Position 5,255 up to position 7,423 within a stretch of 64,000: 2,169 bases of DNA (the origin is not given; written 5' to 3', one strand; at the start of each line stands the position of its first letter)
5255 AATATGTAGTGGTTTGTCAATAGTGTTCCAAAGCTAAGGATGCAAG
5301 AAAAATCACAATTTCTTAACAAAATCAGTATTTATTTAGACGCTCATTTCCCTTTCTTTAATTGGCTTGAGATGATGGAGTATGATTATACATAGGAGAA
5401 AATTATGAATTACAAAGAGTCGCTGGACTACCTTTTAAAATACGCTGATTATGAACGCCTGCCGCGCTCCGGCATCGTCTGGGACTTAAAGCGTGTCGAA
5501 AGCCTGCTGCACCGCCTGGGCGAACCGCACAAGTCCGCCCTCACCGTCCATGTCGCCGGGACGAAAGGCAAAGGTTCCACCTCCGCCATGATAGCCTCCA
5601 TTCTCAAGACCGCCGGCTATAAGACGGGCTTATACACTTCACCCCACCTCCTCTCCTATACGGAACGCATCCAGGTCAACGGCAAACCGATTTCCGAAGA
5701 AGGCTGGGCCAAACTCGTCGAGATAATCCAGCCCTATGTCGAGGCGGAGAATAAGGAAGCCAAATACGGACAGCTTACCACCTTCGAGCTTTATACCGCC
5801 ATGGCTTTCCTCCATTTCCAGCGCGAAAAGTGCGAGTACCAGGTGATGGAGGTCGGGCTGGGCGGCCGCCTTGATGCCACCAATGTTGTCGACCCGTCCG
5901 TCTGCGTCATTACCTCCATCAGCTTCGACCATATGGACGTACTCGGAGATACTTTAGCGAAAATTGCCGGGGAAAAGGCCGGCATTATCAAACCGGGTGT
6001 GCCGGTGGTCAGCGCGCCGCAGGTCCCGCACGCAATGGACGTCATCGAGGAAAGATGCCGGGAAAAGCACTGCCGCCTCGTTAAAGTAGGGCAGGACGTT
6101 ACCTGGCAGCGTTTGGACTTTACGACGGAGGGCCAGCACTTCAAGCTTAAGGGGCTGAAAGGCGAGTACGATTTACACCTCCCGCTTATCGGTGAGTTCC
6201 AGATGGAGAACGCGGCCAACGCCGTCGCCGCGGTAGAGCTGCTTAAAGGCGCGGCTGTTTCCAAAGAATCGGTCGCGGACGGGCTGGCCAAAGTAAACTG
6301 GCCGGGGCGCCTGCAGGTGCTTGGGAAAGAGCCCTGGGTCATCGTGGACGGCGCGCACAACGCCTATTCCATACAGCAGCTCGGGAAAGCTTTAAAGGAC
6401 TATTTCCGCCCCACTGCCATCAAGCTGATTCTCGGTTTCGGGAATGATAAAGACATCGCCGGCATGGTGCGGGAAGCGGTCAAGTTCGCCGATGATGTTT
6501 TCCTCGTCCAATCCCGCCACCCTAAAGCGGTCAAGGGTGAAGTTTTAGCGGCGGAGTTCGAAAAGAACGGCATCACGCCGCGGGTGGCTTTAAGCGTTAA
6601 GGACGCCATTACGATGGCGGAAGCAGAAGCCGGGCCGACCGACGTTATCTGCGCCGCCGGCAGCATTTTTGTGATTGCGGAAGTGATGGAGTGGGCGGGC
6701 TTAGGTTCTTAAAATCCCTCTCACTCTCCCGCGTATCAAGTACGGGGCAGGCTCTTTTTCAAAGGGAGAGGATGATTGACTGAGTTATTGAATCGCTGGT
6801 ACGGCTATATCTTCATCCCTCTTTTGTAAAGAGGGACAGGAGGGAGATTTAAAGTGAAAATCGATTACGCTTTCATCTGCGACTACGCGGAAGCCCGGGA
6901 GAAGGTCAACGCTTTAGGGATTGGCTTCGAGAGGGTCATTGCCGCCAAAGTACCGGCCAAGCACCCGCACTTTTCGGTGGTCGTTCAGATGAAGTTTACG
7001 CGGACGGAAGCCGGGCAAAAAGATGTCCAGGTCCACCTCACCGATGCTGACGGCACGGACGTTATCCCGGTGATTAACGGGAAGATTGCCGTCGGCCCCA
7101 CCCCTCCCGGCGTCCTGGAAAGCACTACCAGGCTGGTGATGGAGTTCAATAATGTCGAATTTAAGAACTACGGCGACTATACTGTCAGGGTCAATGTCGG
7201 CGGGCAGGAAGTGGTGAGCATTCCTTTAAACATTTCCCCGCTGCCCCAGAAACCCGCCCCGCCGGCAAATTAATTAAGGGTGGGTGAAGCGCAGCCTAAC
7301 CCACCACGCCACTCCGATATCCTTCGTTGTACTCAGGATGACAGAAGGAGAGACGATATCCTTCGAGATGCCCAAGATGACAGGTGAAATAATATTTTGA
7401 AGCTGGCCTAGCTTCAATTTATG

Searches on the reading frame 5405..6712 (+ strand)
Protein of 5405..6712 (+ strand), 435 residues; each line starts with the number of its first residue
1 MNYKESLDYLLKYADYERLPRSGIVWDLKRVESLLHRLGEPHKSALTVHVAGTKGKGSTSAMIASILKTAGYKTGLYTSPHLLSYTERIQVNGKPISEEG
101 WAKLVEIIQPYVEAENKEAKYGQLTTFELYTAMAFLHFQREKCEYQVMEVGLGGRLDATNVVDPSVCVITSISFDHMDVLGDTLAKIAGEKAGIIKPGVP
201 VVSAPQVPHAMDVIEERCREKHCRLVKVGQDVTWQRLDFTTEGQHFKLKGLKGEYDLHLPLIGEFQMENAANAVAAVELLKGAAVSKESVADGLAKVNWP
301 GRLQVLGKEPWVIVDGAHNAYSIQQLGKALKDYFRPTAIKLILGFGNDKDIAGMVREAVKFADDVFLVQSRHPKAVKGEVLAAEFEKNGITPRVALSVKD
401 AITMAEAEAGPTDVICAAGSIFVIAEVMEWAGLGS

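Call 12: find_encoding_contigs(protein=window:5405-6712:+, flank=10000, max_places=4)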
Protein window:5405-6712:+ (435 aa): 1 contig read that carries it; 1 place shown.
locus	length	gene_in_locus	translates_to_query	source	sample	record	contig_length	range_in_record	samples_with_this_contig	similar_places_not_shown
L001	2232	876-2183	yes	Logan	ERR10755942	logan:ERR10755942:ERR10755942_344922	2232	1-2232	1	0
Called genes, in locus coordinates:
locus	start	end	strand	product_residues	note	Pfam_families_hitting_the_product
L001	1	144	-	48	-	?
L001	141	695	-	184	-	PF22811:Zn_ribbon_NrdR, PF03477:ATP-cone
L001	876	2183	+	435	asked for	PF08245:Mur_ligase_M, PF27239:FOL3_C, PF02875:Mur_ligase_C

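Call 13: search_protein_families(library=pfam, proteins=[window:5405-6712:+])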
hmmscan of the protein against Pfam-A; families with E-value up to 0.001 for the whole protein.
window:5405-6712:+ (435 aa): 2 families
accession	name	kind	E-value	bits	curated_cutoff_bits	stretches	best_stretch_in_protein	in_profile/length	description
PF08245.18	Mur_ligase_M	-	3.9e-20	73.1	24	1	50-277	1-200/200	Mur ligase middle domain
PF02875.26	Mur_ligase_C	-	1e-17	65.6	28.4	1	301-420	1-126/127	Mur ligase, glutamate ligase domain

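Call 21: find_homologous_proteins(query=window:5405-6712:+, max_evalue=1e-40)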
Query window:5405-6712:+ (435 aa): 7986 proteins with E <= 1e-40 among 8000 candidates; the best 120 are listed.
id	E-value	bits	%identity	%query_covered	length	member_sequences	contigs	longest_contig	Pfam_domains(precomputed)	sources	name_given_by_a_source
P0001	1.0e-289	978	100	100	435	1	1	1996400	PF02875.27,PF08245.19,PF27239.1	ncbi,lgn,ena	-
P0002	7.6e-229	778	79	100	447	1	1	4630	PF02875.27,PF08245.19,PF27239.1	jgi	jgi:dihydrofolate synthase/folylpolyglutamate synthase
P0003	1.9e-228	777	78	99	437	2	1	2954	PF02875.27,PF08245.19,PF27239.1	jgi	jgi:dihydrofolate synthase / folylpolyglutamate synthase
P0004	1.0e-226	771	80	99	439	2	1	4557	PF02875.27,PF08245.19,PF27239.1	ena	-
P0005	1.4e-224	764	78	99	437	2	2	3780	PF02875.27,PF08245.19,PF27239.1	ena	-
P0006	3.6e-224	762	78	100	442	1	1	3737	PF02875.27,PF08245.19,PF27239.1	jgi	jgi:dihydrofolate synthase / folylpolyglutamate synthase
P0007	3.0e-220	750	75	99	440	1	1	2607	PF02875.27,PF08245.19,PF27239.1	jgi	jgi:dihydrofolate synthase / folylpolyglutamate synthase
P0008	3.2e-218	743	77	99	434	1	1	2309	PF02875.27,PF08245.19,PF27239.1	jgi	-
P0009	1.4e-217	741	77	99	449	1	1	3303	PF02875.27,PF08245.19,PF27239.1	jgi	jgi:dihydrofolate synthase / folylpolyglutamate synthase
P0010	6.2e-211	719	75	99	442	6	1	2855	PF02875.27,PF08245.19,PF27239.1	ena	-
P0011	6.9e-211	719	76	99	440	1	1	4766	PF02875.27,PF08245.19,PF27239.1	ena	-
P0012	2.7e-210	717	75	99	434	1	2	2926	PF02875.27,PF08245.19,PF27239.1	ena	-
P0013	5.6e-210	716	76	99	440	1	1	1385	PF02875.27,PF08245.19,PF27239.1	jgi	-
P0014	3.3e-208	710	74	99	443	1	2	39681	PF02875.27,PF08245.19,PF27239.1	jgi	jgi:dihydrofolate synthase/folylpolyglutamate synthase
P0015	1.7e-207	708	73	99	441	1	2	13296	PF02875.27,PF08245.19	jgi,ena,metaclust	metaclust:\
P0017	2.4e-205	700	73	99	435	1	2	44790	PF02875.27,PF08245.19,PF27239.1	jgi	jgi:dihydrofolate synthase/folylpolyglutamate synthase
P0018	2.7e-205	700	73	99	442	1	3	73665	PF02875.27,PF08245.19,PF27239.1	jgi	jgi:dihydrofolate synthase/folylpolyglutamate synthase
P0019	1.1e-204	698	74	99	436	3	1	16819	PF02875.27,PF08245.19,PF27239.1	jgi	jgi:dihydrofolate synthase/folylpolyglutamate synthase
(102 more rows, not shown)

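Call 23: find_encoding_contigs(protein=P0002, flank=10000, max_places=2)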
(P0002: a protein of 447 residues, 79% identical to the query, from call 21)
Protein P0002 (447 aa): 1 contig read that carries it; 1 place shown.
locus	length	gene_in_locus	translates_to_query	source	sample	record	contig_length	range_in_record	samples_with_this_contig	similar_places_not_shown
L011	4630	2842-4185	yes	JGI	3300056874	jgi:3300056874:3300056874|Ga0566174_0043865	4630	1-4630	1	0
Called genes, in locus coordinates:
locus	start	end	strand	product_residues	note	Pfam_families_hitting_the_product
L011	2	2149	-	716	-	?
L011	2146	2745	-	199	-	PF22811:Zn_ribbon_NrdR, PF03477:ATP-cone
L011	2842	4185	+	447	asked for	PF08245:Mur_ligase_M, PF27239:FOL3_C, PF02875:Mur_ligase_C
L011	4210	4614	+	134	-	PF22091:DUF6941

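Call 24: find_encoding_contigs(protein=P0004, flank=10000, max_places=2)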
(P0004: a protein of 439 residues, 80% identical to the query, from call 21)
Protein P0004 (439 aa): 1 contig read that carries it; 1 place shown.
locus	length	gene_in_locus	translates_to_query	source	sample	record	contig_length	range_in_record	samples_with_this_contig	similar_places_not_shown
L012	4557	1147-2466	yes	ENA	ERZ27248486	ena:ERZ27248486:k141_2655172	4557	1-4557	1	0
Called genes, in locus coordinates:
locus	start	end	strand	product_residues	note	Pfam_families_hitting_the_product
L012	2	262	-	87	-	?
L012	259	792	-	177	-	PF22811:Zn_ribbon_NrdR, PF03477:ATP-cone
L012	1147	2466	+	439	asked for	PF08245:Mur_ligase_M, PF27239:FOL3_C, PF02875:Mur_ligase_C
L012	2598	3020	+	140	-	PF22091:DUF6941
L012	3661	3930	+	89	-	-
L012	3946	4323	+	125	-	-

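Call 25: find_encoding_contigs(protein=P0014, flank=10000, max_places=2)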
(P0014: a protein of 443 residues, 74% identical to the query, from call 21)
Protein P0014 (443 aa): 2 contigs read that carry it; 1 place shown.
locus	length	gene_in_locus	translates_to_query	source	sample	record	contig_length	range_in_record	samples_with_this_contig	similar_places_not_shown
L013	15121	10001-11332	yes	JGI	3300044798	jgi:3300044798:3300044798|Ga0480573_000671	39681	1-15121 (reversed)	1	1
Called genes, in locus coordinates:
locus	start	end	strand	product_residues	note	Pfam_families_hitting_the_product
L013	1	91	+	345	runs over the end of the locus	PF00586:AIRS, PF02769:AIRS_C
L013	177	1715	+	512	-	PF00857:Isochorismatase, PF02749:QRPTase_N, PF01729:QRPTase_C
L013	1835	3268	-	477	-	PF01171:ATP_bind_3, PF11734:TilS_C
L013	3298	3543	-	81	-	PF07927:HicA_toxin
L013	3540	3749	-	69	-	-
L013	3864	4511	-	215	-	PF10105:DUF2344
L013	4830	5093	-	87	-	-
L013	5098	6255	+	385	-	-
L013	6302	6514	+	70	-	-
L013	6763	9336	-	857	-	PF00317:Ribonuc_red_lgN, PF02867:Ribonuc_red_lgC, PF12637:TSCPD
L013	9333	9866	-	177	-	PF22811:Zn_ribbon_NrdR, PF03477:ATP-cone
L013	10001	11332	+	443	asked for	PF08245:Mur_ligase_M, PF02875:Mur_ligase_C, PF27239:FOL3_C (weak)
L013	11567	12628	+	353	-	PF04313:HSDR_N (faint)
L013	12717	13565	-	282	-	PF01612:DNA_pol_A_exo1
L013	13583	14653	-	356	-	PF00383:dCMP_cyt_deam_1, PF14437:MafB19-deam, PF01872:RibD_C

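Call 46: find_encoding_contigs(protein=P0122, flank=10000, max_places=3)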
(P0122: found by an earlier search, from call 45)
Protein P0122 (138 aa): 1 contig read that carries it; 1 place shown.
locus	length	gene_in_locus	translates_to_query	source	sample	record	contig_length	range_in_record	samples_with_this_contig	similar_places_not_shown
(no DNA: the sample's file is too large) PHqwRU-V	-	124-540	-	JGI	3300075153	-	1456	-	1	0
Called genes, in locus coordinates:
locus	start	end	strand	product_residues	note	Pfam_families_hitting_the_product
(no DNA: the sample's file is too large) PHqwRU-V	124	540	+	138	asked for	PF22091:DUF6941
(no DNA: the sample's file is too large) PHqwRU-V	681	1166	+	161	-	PF06325:PrmA, PF13847:Methyltransf_31, PF08241:Methyltransf_11 (weak), PF13649:Methyltransf_25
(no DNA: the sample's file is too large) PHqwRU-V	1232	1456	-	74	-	?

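Call 47: find_encoding_contigs(protein=P0123, flank=10000, max_places=3)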
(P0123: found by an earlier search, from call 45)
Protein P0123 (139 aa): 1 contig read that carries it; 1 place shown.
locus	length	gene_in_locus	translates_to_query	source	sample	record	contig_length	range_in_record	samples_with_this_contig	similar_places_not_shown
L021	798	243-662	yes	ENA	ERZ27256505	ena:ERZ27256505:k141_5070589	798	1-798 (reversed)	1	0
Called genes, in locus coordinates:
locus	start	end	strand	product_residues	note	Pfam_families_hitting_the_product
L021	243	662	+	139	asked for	PF22091:DUF6941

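Call 86: find_encoding_contigs(protein=P0018, flank=10000, max_places=1)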
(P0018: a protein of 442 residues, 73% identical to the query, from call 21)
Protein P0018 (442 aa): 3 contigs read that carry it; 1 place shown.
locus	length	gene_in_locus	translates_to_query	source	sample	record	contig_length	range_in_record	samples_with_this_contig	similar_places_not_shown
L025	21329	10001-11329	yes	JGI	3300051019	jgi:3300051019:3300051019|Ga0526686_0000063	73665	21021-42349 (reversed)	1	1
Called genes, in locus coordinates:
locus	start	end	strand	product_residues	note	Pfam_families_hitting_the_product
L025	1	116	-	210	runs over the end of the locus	PF00625:Guanylate_kin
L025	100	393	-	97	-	PF04025:RemA-like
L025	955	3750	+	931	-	PF02861:Clp_N, PF00004:AAA, PF17871:AAA_lid_9, PF00158:Sigma54_activat (weak), PF00004:AAA, PF07724:AAA_2, PF07728:AAA_5, PF10431:ClpB_D2-small, +5 more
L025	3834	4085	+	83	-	PF01597:GCV_H (weak), PF13375:RnfC_N (faint), PF25917:BSH_RND (weak), PF25973:BSH_CzcB (faint), PF00364:Biotin_lipoyl, PF25997:BSH_YhbJ (weak)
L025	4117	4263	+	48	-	PF04277:OAD_gamma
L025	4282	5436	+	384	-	PF03977:OAD_beta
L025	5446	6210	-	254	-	-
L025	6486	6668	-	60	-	-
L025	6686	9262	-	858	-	PF00317:Ribonuc_red_lgN, PF02867:Ribonuc_red_lgC, PF12637:TSCPD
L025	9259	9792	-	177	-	PF22811:Zn_ribbon_NrdR, PF03477:ATP-cone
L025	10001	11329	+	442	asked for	PF08245:Mur_ligase_M, PF02875:Mur_ligase_C, PF27239:FOL3_C (weak)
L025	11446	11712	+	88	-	-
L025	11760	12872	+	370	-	PF01590:GAF, PF13185:GAF_2, PF13492:GAF_3, PF00990:GGDEF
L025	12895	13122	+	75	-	-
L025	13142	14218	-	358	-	PF00383:dCMP_cyt_deam_1, PF14437:MafB19-deam, PF01872:RibD_C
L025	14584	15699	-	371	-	PF00589:Phage_integrase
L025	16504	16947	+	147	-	PF01230:HIT (weak)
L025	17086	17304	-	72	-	-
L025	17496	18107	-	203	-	PF00857:Isochorismatase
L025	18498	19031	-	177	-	-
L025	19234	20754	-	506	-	PF13589:HATPase_c_3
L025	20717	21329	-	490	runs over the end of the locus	PF04055:Radical_SAM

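Call 87: find_encoding_contigs(protein=P0017, flank=10000, max_places=1)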
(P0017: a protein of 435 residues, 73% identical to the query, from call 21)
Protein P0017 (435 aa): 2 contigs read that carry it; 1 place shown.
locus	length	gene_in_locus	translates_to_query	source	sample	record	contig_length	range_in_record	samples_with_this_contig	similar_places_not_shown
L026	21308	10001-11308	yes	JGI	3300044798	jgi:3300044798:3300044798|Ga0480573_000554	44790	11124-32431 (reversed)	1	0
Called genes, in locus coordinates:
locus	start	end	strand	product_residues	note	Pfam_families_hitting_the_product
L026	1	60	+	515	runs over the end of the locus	PF02142:MGS, PF01808:AICARFT_IMPCHas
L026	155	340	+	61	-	-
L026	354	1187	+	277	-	-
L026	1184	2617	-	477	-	PF01171:ATP_bind_3, PF11734:TilS_C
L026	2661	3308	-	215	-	PF10105:DUF2344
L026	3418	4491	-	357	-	PF01408:GFO_IDH_MocA, PF22725:GFO_IDH_MocA_C3, PF02894:GFO_IDH_MocA_C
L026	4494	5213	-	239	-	PF13237:Fer4_10 (faint), PF13484:Fer4_16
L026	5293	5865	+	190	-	-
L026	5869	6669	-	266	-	PF01555:N6_N4_Mtase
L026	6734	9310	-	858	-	PF00317:Ribonuc_red_lgN, PF02867:Ribonuc_red_lgC, PF12637:TSCPD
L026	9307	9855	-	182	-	PF22811:Zn_ribbon_NrdR, PF03477:ATP-cone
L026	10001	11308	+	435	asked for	PF08245:Mur_ligase_M, PF27239:FOL3_C, PF02875:Mur_ligase_C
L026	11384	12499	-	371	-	-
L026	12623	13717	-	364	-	PF00383:dCMP_cyt_deam_1, PF14437:MafB19-deam, PF01872:RibD_C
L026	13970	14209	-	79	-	-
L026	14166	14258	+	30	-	-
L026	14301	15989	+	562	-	PF00890:FAD_binding_2, PF01266:DAO (faint), PF07992:Pyr_redox_2 (weak), PF02910:Succ_DH_flav_C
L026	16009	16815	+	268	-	PF00753:Lactamase_B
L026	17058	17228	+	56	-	-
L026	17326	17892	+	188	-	PF13183:Fer4_8, PF13237:Fer4_10 (weak), PF12838:Fer4_7 (weak), PF13187:Fer4_9, PF13534:Fer4_17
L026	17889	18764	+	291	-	PF02754:CCG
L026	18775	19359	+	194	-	PF00890:FAD_binding_2, PF01266:DAO (weak), PF07992:Pyr_redox_2 (faint), PF12831:FAD_oxidored, PF13450:NAD_binding_8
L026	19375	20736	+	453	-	PF13534:Fer4_17 (faint), PF13237:Fer4_10, PF14697:Fer4_21, PF12838:Fer4_7, PF13187:Fer4_9, PF25160:LdpA_Fe-S-bd (weak), PF12837:Fer4_6 (weak), PF00037:Fer4, +2 more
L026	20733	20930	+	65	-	PF02662:FlpD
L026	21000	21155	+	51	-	PF02662:FlpD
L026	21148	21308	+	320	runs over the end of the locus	PF01058:Oxidored_q6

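Call 88: find_encoding_contigs(protein=P0019, flank=10000, max_places=1)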
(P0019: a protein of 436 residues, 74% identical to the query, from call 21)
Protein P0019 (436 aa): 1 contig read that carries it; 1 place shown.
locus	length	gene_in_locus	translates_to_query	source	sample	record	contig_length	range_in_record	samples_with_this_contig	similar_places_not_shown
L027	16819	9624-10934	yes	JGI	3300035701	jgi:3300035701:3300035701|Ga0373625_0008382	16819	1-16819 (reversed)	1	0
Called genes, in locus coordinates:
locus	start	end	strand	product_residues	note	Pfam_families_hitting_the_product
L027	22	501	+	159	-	PF01729:QRPTase_C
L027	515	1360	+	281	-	-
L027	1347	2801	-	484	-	PF01171:ATP_bind_3, PF11734:TilS_C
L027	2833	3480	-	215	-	PF10105:DUF2344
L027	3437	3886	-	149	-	-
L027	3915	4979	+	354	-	-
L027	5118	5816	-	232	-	PF13237:Fer4_10 (faint), PF12837:Fer4_6 (faint), PF13484:Fer4_16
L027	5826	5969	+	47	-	-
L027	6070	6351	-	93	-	-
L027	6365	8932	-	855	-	PF00317:Ribonuc_red_lgN, PF02867:Ribonuc_red_lgC, PF12637:TSCPD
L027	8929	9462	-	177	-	PF22811:Zn_ribbon_NrdR, PF03477:ATP-cone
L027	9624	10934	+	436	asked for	PF08245:Mur_ligase_M, PF27239:FOL3_C (weak), PF02875:Mur_ligase_C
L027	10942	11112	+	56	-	-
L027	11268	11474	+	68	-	-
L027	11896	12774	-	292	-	PF01582:TIR (weak), PF13676:TIR_2, PF08271:Zn_Ribbon_TF (faint)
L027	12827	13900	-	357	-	PF00383:dCMP_cyt_deam_1, PF14437:MafB19-deam, PF01872:RibD_C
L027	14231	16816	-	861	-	PF00690:Cation_ATPase_N, PF00122:E1-E2_ATPase, PF00702:Hydrolase, PF13246:Cation_ATPase, PF12710:HAD (weak), PF08282:Hydrolase_3 (faint), PF00689:Cation_ATPase_C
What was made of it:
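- The folC-ribD interval holds different cargo in every relative, so it is an insertion hot spot (calls 24, 25, 46, 86-88).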

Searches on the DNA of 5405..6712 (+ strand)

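Call 114: search_rna_families(sources=[L012, L015, L025, L027], threshold=evalue, max_evalue=0.5)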
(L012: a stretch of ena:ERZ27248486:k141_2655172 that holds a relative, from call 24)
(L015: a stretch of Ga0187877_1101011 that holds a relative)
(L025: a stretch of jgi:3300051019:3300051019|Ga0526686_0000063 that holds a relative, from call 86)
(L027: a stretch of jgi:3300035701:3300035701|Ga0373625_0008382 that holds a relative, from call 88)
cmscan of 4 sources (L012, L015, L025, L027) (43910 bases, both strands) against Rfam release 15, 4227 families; matches with E-value up to 0.5: 5.
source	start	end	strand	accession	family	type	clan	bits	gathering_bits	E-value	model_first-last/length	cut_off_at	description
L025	692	809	+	RF00001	5S_rRNA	Gene; rRNA;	CL00113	90.3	38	3e-18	1-120/120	no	5S ribosomal RNA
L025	14573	14645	+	RF00005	tRNA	Gene; tRNA;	CL00001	77.5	29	1.8e-15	1-71/71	no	tRNA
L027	14148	14220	+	RF00005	tRNA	Gene; tRNA;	CL00001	77.5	29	1.8e-15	1-71/71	no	tRNA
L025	2364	2421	+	RF01139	sR2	Gene; snRNA; snoRNA; CD-box;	-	26.1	42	0.073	1-57/57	no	Small nucleolar RNA sR2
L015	363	489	+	RF00166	PrrB_RsmZ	Gene; sRNA;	CL00106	23.9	44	0.13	1-133/133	no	PrrB/RsmZ RNA family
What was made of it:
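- On Integrative element remnant (CIME-like): L025 has a phage-type integrase about 3 kb away, beside a tRNA (calls 86, 114).
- On Known structured RNA family (Rfam 15): Nothing was found in the tracts of L012, L015, L025 or L027 (call 114).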

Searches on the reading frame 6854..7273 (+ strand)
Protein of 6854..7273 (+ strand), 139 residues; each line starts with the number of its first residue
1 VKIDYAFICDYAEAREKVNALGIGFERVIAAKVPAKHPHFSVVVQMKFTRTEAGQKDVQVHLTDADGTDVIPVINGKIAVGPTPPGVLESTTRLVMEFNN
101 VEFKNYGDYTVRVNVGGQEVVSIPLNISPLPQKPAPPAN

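Call 13: search_protein_families(library=pfam, proteins=[window:6854-7273:+])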
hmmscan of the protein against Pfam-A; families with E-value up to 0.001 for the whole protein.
window:6854-7273:+ (139 aa): 1 family
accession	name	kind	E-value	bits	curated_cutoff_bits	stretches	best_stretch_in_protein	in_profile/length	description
PF22091.2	DUF6941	-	3e-31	108.8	27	1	5-127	2-124/125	Family of unknown function (DUF6941)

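Call 45: list_cluster_members(proteins=[P0001, window:6854-7273:+, window:12984-13844:-])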
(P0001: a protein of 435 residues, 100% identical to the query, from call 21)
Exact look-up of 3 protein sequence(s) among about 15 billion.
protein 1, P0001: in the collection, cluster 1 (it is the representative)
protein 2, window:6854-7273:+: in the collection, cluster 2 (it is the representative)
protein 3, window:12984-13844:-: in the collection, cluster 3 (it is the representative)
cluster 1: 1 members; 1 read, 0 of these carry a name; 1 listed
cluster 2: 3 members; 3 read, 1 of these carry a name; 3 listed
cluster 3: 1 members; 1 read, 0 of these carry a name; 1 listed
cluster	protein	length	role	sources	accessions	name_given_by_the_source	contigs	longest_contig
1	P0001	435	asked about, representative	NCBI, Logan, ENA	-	-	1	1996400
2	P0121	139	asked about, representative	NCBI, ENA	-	-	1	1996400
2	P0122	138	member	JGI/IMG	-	hypothetical protein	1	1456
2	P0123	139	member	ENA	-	-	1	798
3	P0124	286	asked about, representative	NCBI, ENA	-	-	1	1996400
